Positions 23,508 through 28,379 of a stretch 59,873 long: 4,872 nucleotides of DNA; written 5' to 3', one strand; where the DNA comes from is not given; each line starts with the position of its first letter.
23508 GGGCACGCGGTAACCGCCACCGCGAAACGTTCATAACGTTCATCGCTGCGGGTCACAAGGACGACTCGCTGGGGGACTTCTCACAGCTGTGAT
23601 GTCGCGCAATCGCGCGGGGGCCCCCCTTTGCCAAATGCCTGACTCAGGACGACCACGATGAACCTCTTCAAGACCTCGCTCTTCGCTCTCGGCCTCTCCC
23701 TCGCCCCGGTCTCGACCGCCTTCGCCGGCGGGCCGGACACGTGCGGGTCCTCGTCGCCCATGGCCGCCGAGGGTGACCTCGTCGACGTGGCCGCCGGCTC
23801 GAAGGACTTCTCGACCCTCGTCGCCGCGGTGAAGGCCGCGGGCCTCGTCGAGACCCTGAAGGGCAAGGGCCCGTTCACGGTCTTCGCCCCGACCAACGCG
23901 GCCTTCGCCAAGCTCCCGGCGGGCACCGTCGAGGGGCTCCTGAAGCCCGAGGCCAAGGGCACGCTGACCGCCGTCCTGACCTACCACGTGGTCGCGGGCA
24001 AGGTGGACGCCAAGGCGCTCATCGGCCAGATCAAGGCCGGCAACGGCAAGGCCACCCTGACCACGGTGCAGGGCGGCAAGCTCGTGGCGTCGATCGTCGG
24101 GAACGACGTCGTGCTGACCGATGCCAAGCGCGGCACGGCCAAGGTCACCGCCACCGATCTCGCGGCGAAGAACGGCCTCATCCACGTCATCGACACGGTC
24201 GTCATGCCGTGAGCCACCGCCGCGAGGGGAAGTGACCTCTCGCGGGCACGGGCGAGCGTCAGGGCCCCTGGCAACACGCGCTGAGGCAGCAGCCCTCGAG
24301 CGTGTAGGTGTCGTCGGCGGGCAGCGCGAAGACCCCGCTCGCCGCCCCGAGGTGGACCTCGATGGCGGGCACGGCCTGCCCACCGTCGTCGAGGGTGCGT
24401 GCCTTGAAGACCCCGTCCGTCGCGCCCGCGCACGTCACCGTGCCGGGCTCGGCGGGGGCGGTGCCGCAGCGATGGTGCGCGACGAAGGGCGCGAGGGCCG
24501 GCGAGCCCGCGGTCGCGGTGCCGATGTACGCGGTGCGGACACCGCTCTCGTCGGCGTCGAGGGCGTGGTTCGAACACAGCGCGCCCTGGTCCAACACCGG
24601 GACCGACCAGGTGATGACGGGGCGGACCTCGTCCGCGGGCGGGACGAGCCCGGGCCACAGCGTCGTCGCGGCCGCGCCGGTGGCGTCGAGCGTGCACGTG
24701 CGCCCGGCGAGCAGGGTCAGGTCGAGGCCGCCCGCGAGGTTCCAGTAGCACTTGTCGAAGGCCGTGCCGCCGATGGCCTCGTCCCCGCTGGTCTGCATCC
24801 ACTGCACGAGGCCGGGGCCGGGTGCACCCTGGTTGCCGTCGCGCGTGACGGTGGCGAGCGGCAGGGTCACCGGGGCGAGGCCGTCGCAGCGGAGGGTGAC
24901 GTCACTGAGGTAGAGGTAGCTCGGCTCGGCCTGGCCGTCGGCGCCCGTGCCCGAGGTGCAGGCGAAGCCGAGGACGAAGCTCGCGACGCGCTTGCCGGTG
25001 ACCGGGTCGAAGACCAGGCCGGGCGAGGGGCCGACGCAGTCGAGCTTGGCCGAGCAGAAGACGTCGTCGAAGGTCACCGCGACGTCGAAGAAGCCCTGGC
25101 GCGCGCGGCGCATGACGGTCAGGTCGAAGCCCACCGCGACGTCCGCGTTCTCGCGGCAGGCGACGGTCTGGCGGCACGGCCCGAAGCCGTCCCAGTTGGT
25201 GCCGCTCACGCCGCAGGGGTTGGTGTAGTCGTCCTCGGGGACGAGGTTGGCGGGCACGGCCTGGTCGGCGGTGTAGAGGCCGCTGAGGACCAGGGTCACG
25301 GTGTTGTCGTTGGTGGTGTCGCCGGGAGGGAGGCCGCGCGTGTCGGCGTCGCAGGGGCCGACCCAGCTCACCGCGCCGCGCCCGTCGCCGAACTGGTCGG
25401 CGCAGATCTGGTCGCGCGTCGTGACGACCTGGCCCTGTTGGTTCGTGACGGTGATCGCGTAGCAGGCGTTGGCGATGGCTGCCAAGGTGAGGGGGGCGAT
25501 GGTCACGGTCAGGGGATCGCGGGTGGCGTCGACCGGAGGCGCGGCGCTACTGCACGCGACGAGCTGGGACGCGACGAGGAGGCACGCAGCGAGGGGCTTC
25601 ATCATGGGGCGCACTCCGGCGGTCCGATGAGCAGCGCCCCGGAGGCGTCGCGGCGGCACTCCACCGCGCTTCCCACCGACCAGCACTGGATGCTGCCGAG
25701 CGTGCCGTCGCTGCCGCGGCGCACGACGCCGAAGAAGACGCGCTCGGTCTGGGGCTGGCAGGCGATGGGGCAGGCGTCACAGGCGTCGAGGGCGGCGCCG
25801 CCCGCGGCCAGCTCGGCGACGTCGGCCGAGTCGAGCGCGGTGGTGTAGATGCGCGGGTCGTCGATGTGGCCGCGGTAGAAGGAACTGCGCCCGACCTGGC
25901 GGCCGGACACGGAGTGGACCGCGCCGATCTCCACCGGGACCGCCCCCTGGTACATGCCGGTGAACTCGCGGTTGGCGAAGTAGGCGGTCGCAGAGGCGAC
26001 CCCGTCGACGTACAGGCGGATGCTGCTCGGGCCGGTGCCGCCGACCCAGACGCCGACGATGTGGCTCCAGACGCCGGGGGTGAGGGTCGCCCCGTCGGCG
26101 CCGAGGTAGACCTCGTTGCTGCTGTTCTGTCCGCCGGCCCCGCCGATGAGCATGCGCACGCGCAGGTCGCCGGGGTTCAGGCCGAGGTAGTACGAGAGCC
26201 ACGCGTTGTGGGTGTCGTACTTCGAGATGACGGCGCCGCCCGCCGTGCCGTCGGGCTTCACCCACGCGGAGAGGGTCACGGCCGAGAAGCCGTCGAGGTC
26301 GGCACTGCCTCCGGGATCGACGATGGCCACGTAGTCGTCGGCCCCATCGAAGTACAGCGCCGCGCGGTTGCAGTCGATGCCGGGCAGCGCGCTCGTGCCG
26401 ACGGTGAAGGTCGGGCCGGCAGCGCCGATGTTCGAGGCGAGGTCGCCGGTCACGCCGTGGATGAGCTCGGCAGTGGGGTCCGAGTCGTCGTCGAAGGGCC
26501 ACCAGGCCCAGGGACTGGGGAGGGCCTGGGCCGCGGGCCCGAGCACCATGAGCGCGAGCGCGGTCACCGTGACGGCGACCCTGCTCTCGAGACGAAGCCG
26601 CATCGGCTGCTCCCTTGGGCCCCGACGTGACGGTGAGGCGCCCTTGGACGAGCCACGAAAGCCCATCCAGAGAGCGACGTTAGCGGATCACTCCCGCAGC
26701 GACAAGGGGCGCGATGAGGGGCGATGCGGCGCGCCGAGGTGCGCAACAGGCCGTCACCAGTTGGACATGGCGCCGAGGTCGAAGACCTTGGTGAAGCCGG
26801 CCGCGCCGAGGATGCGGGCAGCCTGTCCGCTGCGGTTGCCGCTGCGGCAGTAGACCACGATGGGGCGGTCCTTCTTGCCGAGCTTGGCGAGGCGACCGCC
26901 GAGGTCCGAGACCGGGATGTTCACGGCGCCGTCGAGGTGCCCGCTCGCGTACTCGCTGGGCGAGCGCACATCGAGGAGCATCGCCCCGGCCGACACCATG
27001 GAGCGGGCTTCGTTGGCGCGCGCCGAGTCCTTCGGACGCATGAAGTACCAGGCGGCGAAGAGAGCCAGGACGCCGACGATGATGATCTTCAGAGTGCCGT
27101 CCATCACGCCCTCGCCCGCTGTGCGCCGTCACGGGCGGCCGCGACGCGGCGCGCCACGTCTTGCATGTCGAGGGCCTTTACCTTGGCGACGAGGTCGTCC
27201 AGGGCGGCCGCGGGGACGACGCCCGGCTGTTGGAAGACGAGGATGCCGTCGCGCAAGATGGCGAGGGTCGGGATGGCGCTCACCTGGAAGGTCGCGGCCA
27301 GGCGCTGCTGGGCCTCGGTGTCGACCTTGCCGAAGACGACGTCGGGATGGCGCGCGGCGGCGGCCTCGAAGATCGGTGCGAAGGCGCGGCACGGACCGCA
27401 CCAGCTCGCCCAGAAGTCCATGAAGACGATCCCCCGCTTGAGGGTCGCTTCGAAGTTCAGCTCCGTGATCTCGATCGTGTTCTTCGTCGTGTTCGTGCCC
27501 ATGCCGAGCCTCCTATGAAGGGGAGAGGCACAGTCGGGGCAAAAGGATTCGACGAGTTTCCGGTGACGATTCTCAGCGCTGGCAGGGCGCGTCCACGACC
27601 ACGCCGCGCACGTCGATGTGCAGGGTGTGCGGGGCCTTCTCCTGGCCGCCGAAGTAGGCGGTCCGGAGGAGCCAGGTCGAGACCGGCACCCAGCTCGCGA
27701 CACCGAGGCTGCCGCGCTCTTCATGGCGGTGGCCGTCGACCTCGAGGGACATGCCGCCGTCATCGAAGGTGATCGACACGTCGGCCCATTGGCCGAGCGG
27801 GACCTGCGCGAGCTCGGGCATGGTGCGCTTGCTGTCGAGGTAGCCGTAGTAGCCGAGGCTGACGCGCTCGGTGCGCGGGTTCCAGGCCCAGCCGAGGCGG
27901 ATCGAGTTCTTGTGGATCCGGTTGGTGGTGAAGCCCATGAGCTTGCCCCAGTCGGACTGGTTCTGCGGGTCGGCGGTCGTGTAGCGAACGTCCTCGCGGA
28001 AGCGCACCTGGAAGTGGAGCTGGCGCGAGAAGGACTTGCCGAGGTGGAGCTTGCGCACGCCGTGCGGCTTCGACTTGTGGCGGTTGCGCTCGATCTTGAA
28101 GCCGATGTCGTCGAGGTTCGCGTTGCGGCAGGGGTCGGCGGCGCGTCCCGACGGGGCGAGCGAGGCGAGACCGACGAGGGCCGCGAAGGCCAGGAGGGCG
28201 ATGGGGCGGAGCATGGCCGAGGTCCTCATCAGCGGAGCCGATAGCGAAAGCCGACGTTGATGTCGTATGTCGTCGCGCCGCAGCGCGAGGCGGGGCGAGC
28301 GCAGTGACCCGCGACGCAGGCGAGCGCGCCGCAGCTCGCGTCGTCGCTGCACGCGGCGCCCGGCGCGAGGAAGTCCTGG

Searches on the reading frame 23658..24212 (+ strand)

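Call 89: search_protein_families(library=pfam, proteins=[window:23658-24212:+], max_evalue=0.001)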
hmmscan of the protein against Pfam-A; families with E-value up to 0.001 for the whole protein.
window:23658-24212:+ (184 aa): 1 family
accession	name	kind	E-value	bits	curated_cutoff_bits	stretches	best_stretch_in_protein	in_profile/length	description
PF02469.27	Fasciclin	-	2.2e-34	118.8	22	1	50-184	2-123/123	Fasciclin domain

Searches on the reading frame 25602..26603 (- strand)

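Call 56: search_protein_families(library=pfam, proteins=[window:25602-26603:-], max_evalue=0.001)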
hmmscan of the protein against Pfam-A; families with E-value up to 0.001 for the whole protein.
window:25602-26603:- (333 aa): 1 family
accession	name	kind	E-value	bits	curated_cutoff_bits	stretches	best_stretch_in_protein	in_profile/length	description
PF13385.13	Laminin_G_3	-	1.5e-21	77.6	27.6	1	86-263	1-151/151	Concanavalin A-like lectin/glucanases superfamily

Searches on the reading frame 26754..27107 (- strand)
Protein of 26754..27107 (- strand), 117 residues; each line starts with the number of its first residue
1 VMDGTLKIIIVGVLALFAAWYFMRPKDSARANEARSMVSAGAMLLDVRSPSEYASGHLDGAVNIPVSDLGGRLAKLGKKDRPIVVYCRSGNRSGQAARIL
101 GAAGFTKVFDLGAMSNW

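Call 21: search_protein_families(library=pfam, proteins=[window:26754-27107:-], max_evalue=0.001)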
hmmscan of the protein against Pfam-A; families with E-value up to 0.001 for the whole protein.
window:26754-27107:- (117 aa): 1 family
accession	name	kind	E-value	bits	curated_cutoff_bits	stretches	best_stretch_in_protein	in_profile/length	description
PF00581.25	Rhodanese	-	6.4e-20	71.9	22.2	1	31-117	2-99/102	Rhodanese-like domain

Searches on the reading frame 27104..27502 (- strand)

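Call 21: search_protein_families(library=pfam, proteins=[window:27104-27502:-], max_evalue=0.001)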
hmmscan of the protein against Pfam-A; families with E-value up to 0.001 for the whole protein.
window:27104-27502:- (132 aa): 4 families
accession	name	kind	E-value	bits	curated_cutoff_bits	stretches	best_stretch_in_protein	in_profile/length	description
PF00085.26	Thioredoxin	-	9.6e-23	80.6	23.5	1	9-105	2-101/103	Thioredoxin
PF13905.12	Thioredoxin_8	-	1.3e-06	29.1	27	0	25-47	3-25/94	Thioredoxin-like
PF13098.12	Thioredoxin_2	-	1.8e-05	25.5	27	1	25-104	7-103/104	Thioredoxin-like domain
PF14595.12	Thioredoxin_9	-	0.00042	20.6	25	1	17-97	35-118/129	Thioredoxin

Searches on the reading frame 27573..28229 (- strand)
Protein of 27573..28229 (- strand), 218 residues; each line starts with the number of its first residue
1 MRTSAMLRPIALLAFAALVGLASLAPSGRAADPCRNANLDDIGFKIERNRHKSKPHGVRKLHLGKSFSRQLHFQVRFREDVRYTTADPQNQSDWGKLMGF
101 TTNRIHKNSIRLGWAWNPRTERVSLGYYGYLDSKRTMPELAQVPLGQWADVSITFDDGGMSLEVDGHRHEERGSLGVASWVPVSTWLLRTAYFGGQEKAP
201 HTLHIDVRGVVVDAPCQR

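Call 21: search_protein_families(library=pfam, proteins=[window:27573-28229:-], max_evalue=0.001)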
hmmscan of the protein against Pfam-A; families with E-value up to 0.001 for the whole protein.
window:27573-28229:- (218 aa): 1 family
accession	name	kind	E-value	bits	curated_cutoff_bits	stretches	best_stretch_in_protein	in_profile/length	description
PF13385.13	Laminin_G_3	-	0.00014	22.5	27.6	1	91-180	30-113/151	Concanavalin A-like lectin/glucanases superfamily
